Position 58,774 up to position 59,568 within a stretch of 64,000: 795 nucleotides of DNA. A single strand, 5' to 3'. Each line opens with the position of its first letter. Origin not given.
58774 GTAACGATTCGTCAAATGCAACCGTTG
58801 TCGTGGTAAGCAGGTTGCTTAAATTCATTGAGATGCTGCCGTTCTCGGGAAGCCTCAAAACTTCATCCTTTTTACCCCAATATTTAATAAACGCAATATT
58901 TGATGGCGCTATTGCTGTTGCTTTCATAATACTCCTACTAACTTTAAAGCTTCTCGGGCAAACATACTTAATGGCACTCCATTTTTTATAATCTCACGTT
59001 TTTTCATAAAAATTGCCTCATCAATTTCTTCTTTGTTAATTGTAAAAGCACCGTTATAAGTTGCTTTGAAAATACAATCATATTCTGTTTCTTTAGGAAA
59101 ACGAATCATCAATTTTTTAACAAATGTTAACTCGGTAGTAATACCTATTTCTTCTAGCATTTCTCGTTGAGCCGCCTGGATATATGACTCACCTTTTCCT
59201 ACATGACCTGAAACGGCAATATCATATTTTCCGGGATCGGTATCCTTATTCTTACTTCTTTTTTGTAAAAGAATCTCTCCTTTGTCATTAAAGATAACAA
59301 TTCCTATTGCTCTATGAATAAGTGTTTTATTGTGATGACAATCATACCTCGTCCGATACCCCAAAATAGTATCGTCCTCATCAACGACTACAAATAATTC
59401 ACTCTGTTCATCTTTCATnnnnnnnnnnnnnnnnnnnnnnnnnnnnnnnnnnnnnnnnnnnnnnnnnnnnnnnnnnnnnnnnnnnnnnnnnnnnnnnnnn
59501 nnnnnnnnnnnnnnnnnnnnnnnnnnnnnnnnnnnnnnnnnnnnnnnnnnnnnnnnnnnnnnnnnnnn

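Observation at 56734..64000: Ten-gene mevalonate-to-UppS operon with the archaeal-style HMGCS / thiolase / DUF35 trio in a bacterial genome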

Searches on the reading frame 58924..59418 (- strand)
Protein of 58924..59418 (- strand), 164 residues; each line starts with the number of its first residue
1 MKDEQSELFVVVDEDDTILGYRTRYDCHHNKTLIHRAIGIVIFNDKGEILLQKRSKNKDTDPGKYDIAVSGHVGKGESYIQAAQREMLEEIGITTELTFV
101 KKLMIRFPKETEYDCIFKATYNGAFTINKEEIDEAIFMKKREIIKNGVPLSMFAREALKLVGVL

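Call 4: search_protein_families(library=pfam, proteins=[window:58924-59418:-], max_evalue=0.01)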
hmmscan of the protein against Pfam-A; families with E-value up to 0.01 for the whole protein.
window:58924-59418:- (164 aa): 2 families
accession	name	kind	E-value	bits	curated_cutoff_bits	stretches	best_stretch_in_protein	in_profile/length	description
PF00293.34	NUDIX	-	2.6e-20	73.2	21.1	1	35-143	3-118/134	NUDIX domain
PF24880.1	DUF7738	-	0.00015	22.6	24.6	1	18-140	28-101/103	Domain of unknown function (DUF7738)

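Call 6: search_protein_families(library=ncbifam, proteins=[window:58924-59418:-], max_evalue=0.001)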
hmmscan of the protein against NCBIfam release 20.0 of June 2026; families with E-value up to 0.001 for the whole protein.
window:58924-59418:- (164 aa): 16 families
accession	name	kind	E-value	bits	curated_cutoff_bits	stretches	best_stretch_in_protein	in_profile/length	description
NF002995.0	PRK03759.1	equivalog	1.3e-23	83.6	127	1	3-145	3-152/185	isopentenyl-diphosphate Delta-isomerase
NF011922.0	PRK15393.1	equivalog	6.8e-22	78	152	1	5-146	9-150/182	NUDIX hydrolase YfcD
NF041653.1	Nud_hyd_Meth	equivalog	3.3e-19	69.3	300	1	11-121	4-112/170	Nudix hydrolase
TIGR02150.1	IPP_isom_1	equivalog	1.7e-18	67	105.8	1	10-105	2-99/159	isopentenyl-diphosphate delta-isomerase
NF001938.0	PRK00714.1-5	equivalog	6.9e-10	38.5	116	1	31-110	8-94/172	RNA pyrophosphohydrolase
NF041652.1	Nud_hyd_Dein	equivalog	3.7e-09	37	200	1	25-142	3-126/152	Nudix hydrolase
TIGR00586.1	mutt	equivalog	1.1e-07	31.9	97.9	1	37-127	8-98/129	8-oxo-dGTP diphosphatase MutT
NF006961.0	PRK09438.1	equivalog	1.5e-07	30.9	103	1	36-132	9-100/151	dihydroneopterin triphosphate diphosphatase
NF006530.0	PRK08999.1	equivalog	3.1e-07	29.7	245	1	32-96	4-65/315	Nudix family hydrolase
NF001299.0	PRK00241.1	equivalog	9.9e-07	28.5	158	1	40-143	139-238/263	NAD(+) diphosphatase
NF008736.0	PRK11762.1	equivalog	6.7e-06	25.7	169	1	33-105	45-116/186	ADP compounds hydrolase NudE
NF007834.0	PRK10546.1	equivalog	7e-06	25.9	156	1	41-97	9-63/135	pyrimidine (deoxy)nucleoside triphosphate diphosphatase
NF012016.0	PRK15472.1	equivalog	4.6e-05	23.1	95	1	36-102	4-69/141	nucleoside triphosphatase NudI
NF008044.0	PRK10776.1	equivalog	7.4e-05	22.6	148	1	35-108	5-76/130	8-oxo-dGTP diphosphatase MutT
NF001934.0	PRK00714.1-1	equivalog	0.0003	20.3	241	1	37-96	10-63/176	RNA pyrophosphohydrolase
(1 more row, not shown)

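Call 45: search_solved_structures(query=window:58924-59418:-, max_evalue=0.001, show_alignments=2)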
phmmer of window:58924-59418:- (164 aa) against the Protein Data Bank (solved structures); distinct sequences matched with E-value up to 0.001: 19.
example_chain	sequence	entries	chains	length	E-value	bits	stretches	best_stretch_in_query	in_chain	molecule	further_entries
2fkb_A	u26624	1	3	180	1.1e-12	51.6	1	7-145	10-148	Putative Nudix hydrolase yfcD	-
2pny_A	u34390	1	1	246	2.4e-12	50.5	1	6-74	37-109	Isopentenyl-diphosphate Delta-isomerase 2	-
3hyq_A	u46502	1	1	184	8.5e-10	42.2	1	7-132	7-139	Isopentenyl-diphosphate Delta-isomerase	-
2icj_A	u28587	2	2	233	3.2e-09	40.4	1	6-95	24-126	Isopentenyl-diphosphate delta isomerase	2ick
2dho_A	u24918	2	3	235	4e-09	40.1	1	6-76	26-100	Isopentenyl-diphosphate delta-isomerase 1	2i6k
1ow2_A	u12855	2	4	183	2.4e-07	34.3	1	7-97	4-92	ISOPENTENYL-DIPHOSPHATE DELTA-ISOMERASE | ISOPENTENYL DIPHOSPHATE DELTA-ISOMERASE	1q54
1hx3_A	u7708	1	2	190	2.6e-07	34.1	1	7-97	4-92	ISOPENTENYL DIPHOSPHATE DELTA-ISOMERASE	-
1q27_A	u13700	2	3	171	2.8e-07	34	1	9-120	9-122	Putative Nudix hydrolase DR0079 | Putative Nudix hydrolase DR_0079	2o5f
2b2k_A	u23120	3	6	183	3.8e-07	33.6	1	7-98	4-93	Isopentenyl-diphosphate delta-isomerase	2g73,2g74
1x83_A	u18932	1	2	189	4.2e-07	33.5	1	7-98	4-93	Isopentenyl-diphosphate delta-isomerase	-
1i9a_A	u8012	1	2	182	4.6e-07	33.4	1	7-97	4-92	ISOPENTENYL-DIPHOSPHATE DELTA-ISOMERASE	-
1nfs_A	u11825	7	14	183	4.6e-07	33.4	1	7-97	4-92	ISOPENTENYL-DIPHOSPHATE DELTA-ISOMERASE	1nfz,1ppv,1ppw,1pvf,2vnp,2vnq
1x84_A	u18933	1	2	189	5e-07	33.3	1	7-97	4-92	Isopentenyl-diphosphate delta-isomerase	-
1hzt_A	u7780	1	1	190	5.1e-07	33.2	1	7-97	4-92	ISOPENTENYL DIPHOSPHATE DELTA-ISOMERASE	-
1r67_A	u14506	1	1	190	5.2e-07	33.2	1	7-97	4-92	Isopentenyl-diphosphate delta-isomerase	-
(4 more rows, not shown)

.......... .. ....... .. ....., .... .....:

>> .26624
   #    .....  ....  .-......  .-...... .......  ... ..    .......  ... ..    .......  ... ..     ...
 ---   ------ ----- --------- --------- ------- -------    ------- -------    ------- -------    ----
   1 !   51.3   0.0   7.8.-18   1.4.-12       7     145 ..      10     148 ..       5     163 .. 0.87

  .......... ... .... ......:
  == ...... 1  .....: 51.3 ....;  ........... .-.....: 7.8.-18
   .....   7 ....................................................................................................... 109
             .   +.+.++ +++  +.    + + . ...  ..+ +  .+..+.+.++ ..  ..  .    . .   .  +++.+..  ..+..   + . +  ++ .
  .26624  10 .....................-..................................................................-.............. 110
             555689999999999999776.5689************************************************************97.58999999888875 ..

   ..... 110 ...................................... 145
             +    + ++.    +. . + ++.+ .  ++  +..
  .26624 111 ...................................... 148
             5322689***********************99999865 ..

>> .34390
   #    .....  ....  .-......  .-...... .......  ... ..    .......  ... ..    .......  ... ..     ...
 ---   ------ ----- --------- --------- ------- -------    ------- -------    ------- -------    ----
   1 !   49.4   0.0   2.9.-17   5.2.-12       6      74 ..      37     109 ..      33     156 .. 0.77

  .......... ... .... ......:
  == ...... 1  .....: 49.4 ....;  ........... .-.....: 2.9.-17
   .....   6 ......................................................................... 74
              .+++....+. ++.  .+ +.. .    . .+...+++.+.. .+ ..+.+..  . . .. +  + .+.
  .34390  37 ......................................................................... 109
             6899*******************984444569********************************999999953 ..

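Call 64: find_homologous_proteins(query=window:58924-59418:-, max_evalue=0.00001)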
Query window:58924-59418:- (164 aa): 115 proteins with E <= 0.00001 among 154 candidates.
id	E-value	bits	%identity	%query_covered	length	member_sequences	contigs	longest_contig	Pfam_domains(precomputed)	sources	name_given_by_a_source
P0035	1.3e-102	358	100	100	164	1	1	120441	PF00293.35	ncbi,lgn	-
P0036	7.8e-70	252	70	100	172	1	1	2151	PF00293.35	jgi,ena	-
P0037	5.5e-68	246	68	100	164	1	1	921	PF00293.35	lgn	-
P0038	1.2e-67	245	68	100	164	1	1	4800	PF00293.35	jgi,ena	-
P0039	3.6e-66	240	64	99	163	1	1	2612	PF00293.35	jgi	jgi:isopentenyl-diphosphate delta-isomerase type 1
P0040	4.0e-66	240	64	100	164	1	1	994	PF00293.35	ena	-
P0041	7.1e-66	239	65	99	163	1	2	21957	PF00293.35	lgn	-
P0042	9.1e-64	232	60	100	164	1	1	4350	PF00293.35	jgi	jgi:isopentenyldiphosphate isomerase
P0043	1.1e-62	229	60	100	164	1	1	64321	PF00293.35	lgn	-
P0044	4.0e-62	227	63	100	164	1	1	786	PF00293.35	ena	-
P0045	1.6e-61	225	69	88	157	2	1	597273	PF00293.35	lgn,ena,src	-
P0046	4.1e-61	224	63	100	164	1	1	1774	PF00293.35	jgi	jgi:isopentenyldiphosphate isomerase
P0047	5.0e-60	220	60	99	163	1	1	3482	PF00293.35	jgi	jgi:isopentenyldiphosphate isomerase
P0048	2.4e-59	218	59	100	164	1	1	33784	PF00293.35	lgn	-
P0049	5.2e-57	210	61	100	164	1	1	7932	PF00293.35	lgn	-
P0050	7.7e-55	203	59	99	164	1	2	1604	PF00293.35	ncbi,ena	-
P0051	1.4e-54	202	59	99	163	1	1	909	PF00293.35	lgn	-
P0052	2.9e-54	201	57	98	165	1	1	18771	PF00293.35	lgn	-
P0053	9.4e-54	200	58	99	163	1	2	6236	PF00293.35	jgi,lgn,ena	-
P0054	1.2e-53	199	56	99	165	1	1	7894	PF00293.35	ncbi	-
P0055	2.8e-53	198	59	100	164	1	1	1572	PF00293.35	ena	-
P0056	4.6e-53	197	58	98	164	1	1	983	PF00293.35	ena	-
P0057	7.2e-53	197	55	100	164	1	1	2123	PF00293.35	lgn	-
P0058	1.3e-52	196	53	99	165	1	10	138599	PF00293.35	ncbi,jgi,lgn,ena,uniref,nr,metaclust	ncbi:hypothetical protein A2954_07530 [Candidatus Roizmanbacteria bacterium RIFCSPLOWO2_01_FULL_37_1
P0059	3.2e-52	195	58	99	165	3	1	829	PF00293.35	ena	-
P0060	7.9e-52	193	57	100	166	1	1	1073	PF00293.35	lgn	-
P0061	7.9e-52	193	57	99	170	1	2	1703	PF00293.35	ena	-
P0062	1.0e-51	193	56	99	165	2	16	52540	PF00293.35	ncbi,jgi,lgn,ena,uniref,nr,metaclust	ncbi:hypothetical protein A2866_03050 [Candidatus Roizmanbacteria bacterium RIFCSPHIGHO2_01_FULL_39_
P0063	1.2e-51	193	56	99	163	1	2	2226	PF00293.35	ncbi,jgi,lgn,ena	-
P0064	1.4e-51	193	58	97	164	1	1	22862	PF00293.35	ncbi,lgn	-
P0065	1.8e-51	192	65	83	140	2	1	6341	PF00293.35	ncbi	ncbi:hypothetical protein A3J19_04070, partial [Candidatus Daviesbacteria bacterium RIFCSPLOWO2_02_F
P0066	1.9e-51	192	56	99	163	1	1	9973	PF00293.35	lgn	-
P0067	2.4e-51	192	56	99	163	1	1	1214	PF00293.35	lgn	-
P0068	4.8e-51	191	55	99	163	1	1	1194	PF00293.35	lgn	-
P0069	5.4e-51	191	58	100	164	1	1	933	PF00293.35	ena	-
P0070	1.1e-50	190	57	99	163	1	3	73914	PF00293.35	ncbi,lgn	-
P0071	1.8e-50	189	56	100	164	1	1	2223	PF00293.35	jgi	jgi:isopentenyl-diphosphate delta-isomerase type 1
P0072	2.7e-50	188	56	99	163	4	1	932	PF00293.35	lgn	-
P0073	2.8e-50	188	55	100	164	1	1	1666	PF00293.35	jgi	jgi:isopentenyl-diphosphate delta-isomerase type 1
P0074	5.1e-50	188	55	99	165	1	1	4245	PF00293.35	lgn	-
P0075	5.5e-50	187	54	99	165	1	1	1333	PF00293.35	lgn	-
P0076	5.7e-50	187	55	99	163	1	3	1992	PF00293.35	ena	-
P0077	6.0e-50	187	56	100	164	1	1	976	PF00293.35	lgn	-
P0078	1.1e-49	187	53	99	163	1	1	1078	PF00293.35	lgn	-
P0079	1.9e-49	186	55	98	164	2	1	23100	PF00293.35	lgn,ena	-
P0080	1.9e-49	186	55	99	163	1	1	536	PF00293.35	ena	-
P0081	5.3e-49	184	55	100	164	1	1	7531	PF00293.35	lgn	-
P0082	6.4e-49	184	54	99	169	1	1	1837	PF00293.35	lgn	-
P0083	1.1e-48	183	54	99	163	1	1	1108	PF00293.35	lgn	-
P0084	1.3e-48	183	54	99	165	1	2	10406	PF00293.35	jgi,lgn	jgi:isopentenyl-diphosphate delta-isomerase type 1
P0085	1.4e-48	183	55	99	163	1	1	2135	PF00293.35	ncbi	-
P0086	1.6e-48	183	57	93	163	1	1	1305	PF00293.35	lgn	-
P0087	1.6e-48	183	55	99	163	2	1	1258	PF00293.35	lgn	-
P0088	2.9e-48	182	55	99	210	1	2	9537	PF00293.35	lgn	-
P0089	3.8e-48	181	54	100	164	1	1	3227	PF00293.35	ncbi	-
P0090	8.2e-48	180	53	98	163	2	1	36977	PF00293.35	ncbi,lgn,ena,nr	ncbi:NUDIX domain-containing protein [Patescibacteria group bacterium]|nr:NUDIX domain-containing pr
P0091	1.0e-47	180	52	99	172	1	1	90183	PF00293.35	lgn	-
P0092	3.0e-47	179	54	100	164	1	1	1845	PF00293.35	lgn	-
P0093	3.0e-47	179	54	99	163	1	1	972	PF00293.35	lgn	-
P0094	1.4e-46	176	52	99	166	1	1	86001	PF00293.35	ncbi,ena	-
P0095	2.1e-46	176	51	99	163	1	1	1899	PF00293.35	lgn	-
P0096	3.2e-46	175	59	83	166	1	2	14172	PF00293.35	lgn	-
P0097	3.4e-46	175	54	99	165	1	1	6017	PF00293.35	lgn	-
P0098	3.9e-46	175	52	99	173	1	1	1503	PF00293.35,PF14815.13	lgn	-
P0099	8.3e-46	174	52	100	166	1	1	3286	PF00293.35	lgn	-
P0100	9.7e-46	174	52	99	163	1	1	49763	PF00293.35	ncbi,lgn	-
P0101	1.1e-45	173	54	99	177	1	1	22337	PF00293.35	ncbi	-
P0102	1.5e-45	173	53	99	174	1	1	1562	PF00293.35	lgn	-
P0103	1.6e-45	173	51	98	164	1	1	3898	PF00293.35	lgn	-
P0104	2.3e-44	169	50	99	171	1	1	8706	PF00293.35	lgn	-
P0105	3.3e-44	169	55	85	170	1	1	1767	PF00293.35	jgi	jgi:isopentenyl-diphosphate delta-isomerase type 1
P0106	1.7e-43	166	51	100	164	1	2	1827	PF00293.35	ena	-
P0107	1.8e-43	166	57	81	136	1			PF00293.35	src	-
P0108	2.9e-43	166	52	89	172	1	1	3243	PF00293.35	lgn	-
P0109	3.1e-43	166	52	97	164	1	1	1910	PF00293.35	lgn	-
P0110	4.6e-43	165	48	99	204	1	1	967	PF00293.35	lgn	-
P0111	7.1e-43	164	51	100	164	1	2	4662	PF00293.35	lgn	-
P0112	7.7e-43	164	49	99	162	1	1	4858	PF00293.35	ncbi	-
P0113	1.4e-42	163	54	84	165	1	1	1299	PF00293.35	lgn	-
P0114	2.1e-42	163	51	99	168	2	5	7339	PF00293.35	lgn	-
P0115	4.3e-42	162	49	97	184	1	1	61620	PF00293.35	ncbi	-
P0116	4.6e-42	162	49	100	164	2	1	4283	PF00293.35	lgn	-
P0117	6.8e-42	161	49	99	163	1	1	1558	PF00293.35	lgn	-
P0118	7.8e-42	161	49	99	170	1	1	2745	PF00293.35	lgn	-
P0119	1.5e-40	157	50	100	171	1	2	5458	PF00293.35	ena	-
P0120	3.3e-40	156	52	87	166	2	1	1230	PF00293.35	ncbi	-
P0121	4.1e-40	155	47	100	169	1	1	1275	PF00293.35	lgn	-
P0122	5.2e-40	155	48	99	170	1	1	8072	PF00293.35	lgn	-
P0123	1.5e-39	154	60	74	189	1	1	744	PF00293.35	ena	-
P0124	3.7e-39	152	50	99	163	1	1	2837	PF00293.35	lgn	-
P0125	1.7e-38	150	50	86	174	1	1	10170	PF00293.35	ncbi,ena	-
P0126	1.5e-37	147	49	88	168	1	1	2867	PF00293.35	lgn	-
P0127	1.9e-37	147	52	86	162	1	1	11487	PF00293.35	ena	-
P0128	2.9e-37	146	50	87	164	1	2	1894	PF00293.35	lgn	-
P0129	1.4e-36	144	50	91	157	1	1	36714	PF00293.35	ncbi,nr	ncbi:NUDIX domain-containing protein [Candidatus Daviesbacteria bacterium]|nr:NUDIX domain-containin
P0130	1.5e-36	144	51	86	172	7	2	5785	PF00293.35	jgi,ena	-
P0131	1.9e-36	143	51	86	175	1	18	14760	PF00293.35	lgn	-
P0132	2.0e-36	143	46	100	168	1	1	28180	PF00293.35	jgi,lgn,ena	-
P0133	3.0e-35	140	51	93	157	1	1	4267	PF00293.35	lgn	-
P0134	1.1e-33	135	52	79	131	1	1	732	PF00293.35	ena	-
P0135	2.5e-33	133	45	99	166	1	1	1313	PF00293.35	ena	-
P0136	3.1e-32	130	43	96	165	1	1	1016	PF00293.35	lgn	-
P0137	2.7e-30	123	53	69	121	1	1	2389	PF00293.35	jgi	-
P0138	1.4e-27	115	43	85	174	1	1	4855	PF00293.35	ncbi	-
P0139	1.8e-26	111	41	91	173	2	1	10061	PF00293.35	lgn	-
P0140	3.5e-26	110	44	87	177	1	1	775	PF00293.35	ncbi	-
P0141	8.0e-25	106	43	90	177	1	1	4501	PF00293.35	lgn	-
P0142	2.3e-24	104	42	85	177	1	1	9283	PF00293.35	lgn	-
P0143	1.8e-23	101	42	84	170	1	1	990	PF00293.35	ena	-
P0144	3.0e-22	97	36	98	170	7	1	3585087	PF00293.35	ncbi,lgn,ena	-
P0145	1.1e-21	96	42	79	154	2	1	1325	PF00293.35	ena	-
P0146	1.7e-21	95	37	84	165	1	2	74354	PF00293.35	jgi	jgi:isopentenyldiphosphate isomerase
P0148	1.1e-19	89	47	61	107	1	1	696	PF00293.35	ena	-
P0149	8.2e-14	70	36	91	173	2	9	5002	PF00293.35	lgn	-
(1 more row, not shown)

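Call 65: find_encoding_contigs(protein=P0058, flank=8000, max_places=2)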
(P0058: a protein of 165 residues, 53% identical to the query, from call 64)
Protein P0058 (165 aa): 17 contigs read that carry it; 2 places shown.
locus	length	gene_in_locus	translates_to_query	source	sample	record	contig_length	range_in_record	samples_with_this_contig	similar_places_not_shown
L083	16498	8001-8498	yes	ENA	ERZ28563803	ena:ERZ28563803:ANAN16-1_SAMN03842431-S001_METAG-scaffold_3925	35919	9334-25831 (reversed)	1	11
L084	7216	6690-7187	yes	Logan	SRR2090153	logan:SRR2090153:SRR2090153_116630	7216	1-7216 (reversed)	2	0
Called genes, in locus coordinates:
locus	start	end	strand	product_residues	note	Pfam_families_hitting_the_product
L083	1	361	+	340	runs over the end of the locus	PF08545:ACP_syn_III (weak), PF08541:ACP_syn_III_C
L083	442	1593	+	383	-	PF00108:Thiolase_N, PF07451:SpoVAD (weak), PF00109:ketoacyl-synt (faint), PF08545:ACP_syn_III (faint), PF22691:Thiolase_C_1, PF02803:Thiolase_C (weak)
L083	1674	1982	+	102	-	PF01796:OB_ChsH2_C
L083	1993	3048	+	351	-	PF04551:GcpE, PF26540:GcpE_C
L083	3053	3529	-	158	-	-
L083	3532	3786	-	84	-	-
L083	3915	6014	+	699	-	PF13649:Methyltransf_25 (weak)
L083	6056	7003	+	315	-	PF00288:GHMP_kinases_N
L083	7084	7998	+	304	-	PF22700:MVD-like_N (weak), PF00288:GHMP_kinases_N, PF08544:GHMP_kinases_C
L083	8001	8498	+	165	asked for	PF00293:NUDIX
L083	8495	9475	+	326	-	PF22700:MVD-like_N, PF00288:GHMP_kinases_N, PF18376:MDD_C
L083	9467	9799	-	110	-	PF18895:T4SS_pilin (weak)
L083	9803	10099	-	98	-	PF18895:T4SS_pilin (weak)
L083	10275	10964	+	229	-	PF01255:Prenyltransf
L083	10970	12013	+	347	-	PF00348:polyprenyl_synt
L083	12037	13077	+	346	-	PF02661:Fic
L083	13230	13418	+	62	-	-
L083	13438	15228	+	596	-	PF04675:DNA_ligase_A_N, PF01068:DNA_ligase_A_M, PF04679:DNA_ligase_A_C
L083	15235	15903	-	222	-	PF00535:Glycos_transf_2, PF10111:Glyco_tranf_2_2 (weak), PF13641:Glyco_tranf_2_3, PF13632:Glyco_trans_2_3 (weak)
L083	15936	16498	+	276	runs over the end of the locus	PF00535:Glycos_transf_2, PF10111:Glyco_tranf_2_2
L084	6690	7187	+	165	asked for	PF00293:NUDIX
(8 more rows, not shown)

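Call 66: find_encoding_contigs(protein=P0129, flank=8000, max_places=2)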
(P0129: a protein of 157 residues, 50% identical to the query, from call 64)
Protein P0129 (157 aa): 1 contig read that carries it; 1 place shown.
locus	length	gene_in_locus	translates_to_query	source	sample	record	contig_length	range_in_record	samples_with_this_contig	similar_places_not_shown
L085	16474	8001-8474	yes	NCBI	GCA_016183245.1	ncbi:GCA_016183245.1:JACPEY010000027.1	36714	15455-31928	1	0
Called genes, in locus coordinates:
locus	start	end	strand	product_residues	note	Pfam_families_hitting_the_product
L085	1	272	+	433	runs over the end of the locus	PF00368:HMG-CoA_red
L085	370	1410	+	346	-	PF08541:ACP_syn_III_C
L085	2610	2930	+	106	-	-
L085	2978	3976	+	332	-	PF00288:GHMP_kinases_N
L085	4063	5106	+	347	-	PF08241:Methyltransf_11 (weak), PF13649:Methyltransf_25 (weak)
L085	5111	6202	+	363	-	-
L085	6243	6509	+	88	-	-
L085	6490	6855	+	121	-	-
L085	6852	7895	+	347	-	PF00288:GHMP_kinases_N, PF08544:GHMP_kinases_C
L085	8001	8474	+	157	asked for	PF00293:NUDIX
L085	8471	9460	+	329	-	PF22700:MVD-like_N, PF00288:GHMP_kinases_N, PF18376:MDD_C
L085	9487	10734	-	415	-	-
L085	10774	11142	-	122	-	PF01592:NifU_N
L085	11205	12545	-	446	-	PF00266:Aminotran_5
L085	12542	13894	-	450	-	PF19295:SufBD_N, PF01458:SUFBD_core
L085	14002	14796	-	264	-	PF00005:ABC_tran, PF13304:AAA_21 (weak), PF02463:SMC_N (weak)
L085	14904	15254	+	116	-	-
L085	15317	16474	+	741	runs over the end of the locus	PF02901:PFL-like, PF01228:Gly_radical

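Call 77: find_encoding_contigs(protein=P0144, flank=6000, max_places=2)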
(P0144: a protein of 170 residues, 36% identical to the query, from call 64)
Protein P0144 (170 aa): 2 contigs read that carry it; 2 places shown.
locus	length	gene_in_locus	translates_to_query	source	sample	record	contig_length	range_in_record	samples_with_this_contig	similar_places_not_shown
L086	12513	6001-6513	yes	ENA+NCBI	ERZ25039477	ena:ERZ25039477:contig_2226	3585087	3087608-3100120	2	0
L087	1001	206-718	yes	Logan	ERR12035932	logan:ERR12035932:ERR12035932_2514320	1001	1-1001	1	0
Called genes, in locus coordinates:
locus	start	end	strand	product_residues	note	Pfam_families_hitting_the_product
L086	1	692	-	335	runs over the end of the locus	PF02547:Queuosine_synth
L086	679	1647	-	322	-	PF08486:SpoIID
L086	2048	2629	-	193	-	PF02677:QueH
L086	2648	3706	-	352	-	PF05496:RuvB_N, PF00004:AAA, PF07728:AAA_5 (faint), PF17864:AAA_lid_4, PF05491:WHD_RuvB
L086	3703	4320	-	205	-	PF01330:RuvA_N, PF14520:HHH_5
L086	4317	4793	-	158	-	PF02075:RuvC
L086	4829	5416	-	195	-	PF13580:SIS_2, PF01380:SIS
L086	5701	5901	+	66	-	PF00313:CSD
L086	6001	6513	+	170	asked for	PF00293:NUDIX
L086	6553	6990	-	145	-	PF18911:PKD_4 (weak), PF22352:K319L-like_PKD (faint)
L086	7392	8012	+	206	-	PF05494:MlaC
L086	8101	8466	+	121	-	-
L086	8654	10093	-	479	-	PF13091:PLDc_2, PF00614:PLDc (faint), PF13091:PLDc_2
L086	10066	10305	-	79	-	PF04226:Transgly_assoc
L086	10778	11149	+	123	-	PF04126:Cyclophil_like, PF18050:Cyclophil_like2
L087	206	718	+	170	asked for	PF00293:NUDIX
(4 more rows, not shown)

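Call 78: find_encoding_contigs(protein=P0045, flank=7000, max_places=1)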
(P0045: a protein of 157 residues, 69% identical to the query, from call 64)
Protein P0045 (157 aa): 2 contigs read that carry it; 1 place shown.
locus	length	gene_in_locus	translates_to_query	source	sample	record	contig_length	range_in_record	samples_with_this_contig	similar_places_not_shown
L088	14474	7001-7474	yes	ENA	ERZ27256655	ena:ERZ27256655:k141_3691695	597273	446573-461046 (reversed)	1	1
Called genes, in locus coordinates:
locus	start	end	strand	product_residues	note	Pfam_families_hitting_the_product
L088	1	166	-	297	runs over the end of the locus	-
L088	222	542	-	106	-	-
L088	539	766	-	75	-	-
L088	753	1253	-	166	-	PF04542:Sigma70_r2, PF08281:Sigma70_r4_2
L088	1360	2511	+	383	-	PF00368:HMG-CoA_red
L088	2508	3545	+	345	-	PF08541:ACP_syn_III_C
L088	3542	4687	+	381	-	PF00108:Thiolase_N, PF00109:ketoacyl-synt (weak), PF08545:ACP_syn_III (faint), PF02803:Thiolase_C, PF22691:Thiolase_C_1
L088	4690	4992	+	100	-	PF01796:OB_ChsH2_C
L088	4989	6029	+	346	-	PF00288:GHMP_kinases_N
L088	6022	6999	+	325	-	PF00288:GHMP_kinases_N, PF08544:GHMP_kinases_C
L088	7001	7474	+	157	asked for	PF00293:NUDIX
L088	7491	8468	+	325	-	PF22700:MVD-like_N, PF00288:GHMP_kinases_N, PF18376:MDD_C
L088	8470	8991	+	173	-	PF00293:NUDIX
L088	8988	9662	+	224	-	PF01255:Prenyltransf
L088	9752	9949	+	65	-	PF20106:DUF6496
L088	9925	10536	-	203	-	PF00300:His_Phos_1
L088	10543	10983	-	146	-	-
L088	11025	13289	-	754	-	PF00912:Transgly, PF00905:Transpeptidase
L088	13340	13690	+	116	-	-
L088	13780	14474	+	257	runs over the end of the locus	PF02673:BacA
